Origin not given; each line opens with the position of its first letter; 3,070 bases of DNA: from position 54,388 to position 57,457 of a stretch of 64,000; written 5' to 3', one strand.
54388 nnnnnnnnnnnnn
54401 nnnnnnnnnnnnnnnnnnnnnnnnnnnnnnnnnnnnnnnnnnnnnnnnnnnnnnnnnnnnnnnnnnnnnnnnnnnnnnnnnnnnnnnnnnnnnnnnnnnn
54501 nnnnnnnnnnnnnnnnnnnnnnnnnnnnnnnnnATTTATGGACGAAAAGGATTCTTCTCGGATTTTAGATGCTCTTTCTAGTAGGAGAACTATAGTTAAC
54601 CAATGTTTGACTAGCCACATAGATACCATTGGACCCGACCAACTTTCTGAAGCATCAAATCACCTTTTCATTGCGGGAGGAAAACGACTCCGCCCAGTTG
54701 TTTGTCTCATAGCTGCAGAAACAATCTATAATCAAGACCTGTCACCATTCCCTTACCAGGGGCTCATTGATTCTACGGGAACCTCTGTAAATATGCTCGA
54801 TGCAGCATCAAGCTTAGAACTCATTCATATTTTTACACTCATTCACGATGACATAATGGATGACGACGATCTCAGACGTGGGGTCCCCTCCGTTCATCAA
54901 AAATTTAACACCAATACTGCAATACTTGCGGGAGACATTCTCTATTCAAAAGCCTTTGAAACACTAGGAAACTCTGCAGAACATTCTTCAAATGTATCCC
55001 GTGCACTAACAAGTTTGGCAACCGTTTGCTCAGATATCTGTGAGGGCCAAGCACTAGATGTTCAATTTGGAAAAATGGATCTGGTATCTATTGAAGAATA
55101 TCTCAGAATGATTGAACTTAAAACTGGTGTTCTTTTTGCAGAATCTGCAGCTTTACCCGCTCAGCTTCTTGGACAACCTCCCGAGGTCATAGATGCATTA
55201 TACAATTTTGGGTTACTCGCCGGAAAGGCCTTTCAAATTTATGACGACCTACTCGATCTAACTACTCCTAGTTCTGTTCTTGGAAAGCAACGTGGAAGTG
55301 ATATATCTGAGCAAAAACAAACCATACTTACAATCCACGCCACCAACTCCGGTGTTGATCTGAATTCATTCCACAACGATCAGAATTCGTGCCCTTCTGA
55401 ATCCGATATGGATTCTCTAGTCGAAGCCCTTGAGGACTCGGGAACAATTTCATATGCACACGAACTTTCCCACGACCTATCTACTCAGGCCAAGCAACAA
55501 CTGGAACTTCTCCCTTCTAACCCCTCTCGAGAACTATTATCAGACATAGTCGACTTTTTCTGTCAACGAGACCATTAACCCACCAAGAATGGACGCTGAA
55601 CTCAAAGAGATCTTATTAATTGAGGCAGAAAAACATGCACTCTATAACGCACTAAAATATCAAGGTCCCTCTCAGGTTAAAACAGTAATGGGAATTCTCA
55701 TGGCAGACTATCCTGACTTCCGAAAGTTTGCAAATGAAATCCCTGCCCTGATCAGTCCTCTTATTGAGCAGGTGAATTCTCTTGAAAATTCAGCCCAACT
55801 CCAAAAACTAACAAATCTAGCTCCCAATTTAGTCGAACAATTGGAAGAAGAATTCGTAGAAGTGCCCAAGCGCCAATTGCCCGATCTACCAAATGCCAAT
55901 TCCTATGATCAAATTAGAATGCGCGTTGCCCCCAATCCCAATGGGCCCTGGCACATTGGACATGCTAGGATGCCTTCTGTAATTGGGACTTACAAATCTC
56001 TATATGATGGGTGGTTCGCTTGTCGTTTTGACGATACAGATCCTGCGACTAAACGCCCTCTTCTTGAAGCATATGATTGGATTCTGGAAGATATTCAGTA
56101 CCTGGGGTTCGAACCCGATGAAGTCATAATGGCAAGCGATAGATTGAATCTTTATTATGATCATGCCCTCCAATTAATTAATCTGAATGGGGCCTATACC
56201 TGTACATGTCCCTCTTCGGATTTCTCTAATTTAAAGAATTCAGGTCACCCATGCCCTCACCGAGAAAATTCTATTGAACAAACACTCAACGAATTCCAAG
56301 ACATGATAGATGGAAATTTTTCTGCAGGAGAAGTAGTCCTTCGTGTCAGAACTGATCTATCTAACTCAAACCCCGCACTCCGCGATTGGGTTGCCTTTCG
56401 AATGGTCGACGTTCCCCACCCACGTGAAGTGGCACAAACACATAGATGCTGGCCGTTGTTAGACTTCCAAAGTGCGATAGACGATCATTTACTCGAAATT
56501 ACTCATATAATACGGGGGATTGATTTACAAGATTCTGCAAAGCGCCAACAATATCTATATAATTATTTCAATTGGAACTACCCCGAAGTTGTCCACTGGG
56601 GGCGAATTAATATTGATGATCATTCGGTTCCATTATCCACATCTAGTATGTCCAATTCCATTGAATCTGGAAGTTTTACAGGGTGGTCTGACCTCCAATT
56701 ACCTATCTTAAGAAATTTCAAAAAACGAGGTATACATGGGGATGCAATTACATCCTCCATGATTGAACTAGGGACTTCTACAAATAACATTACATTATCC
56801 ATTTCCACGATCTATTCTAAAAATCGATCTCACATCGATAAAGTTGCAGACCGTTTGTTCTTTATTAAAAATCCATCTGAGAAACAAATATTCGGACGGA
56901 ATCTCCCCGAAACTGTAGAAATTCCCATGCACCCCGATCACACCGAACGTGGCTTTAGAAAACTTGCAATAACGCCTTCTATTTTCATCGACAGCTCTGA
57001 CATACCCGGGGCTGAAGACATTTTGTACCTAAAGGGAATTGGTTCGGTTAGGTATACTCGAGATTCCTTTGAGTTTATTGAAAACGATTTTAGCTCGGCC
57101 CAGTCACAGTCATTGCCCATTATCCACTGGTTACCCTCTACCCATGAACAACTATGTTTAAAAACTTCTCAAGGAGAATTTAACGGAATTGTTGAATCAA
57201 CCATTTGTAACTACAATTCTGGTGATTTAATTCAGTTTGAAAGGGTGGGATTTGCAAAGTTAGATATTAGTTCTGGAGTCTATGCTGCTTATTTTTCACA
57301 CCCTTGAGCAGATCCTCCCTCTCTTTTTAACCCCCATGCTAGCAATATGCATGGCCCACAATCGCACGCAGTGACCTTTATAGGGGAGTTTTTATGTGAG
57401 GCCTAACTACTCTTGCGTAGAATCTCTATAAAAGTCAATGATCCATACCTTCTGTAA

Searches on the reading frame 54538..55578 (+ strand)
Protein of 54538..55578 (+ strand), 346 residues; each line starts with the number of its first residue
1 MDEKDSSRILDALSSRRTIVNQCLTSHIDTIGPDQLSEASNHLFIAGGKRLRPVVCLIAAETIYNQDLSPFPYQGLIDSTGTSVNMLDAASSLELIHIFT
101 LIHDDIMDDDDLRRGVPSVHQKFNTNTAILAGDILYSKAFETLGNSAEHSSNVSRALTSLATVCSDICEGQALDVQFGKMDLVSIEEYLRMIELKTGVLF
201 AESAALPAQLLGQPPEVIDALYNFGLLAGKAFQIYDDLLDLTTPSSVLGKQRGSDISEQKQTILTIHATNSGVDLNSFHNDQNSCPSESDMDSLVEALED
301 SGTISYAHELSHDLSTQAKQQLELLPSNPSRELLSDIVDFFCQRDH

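Call 76: search_protein_families(library=pfam, proteins=[window:54538-55578:+], max_evalue=0.00001)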
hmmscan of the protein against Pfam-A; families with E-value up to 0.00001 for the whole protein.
window:54538-55578:+ (346 aa): 1 family
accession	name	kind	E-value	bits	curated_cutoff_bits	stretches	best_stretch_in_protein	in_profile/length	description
PF00348.22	polyprenyl_synt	-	6.7e-64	216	27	1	35-271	3-221/251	Polyprenyl synthetase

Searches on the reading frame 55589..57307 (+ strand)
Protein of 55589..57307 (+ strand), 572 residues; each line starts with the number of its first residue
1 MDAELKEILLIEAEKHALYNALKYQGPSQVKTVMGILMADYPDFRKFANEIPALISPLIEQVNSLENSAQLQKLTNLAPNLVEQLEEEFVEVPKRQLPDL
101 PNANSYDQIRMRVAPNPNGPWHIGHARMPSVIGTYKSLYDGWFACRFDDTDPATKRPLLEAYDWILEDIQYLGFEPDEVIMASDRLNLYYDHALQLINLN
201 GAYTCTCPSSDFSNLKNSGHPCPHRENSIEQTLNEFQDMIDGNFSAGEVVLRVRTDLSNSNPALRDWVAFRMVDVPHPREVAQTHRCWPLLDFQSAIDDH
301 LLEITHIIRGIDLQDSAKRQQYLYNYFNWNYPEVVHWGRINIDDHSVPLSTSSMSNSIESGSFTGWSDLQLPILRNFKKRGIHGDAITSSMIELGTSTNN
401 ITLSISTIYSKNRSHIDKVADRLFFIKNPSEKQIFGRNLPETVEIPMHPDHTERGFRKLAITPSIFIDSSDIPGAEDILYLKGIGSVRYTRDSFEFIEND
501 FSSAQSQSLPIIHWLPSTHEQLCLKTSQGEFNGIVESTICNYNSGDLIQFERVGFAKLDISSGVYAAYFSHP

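Call 76: search_protein_families(library=pfam, proteins=[window:55589-57307:+], max_evalue=0.00001)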
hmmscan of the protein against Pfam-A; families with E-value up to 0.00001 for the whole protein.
window:55589-57307:+ (572 aa): 2 families
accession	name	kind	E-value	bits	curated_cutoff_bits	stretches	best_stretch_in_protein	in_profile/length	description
PF00749.27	tRNA-synt_1c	-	2.9e-49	168.1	23.4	1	108-413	1-309/314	tRNA synthetases class I (E and Q), catalytic domain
PF03950.23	tRNA-synt_1c_C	-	1.3e-09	38.5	23.9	1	420-492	1-76/91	tRNA synthetases class I (E and Q), anti-codon binding domain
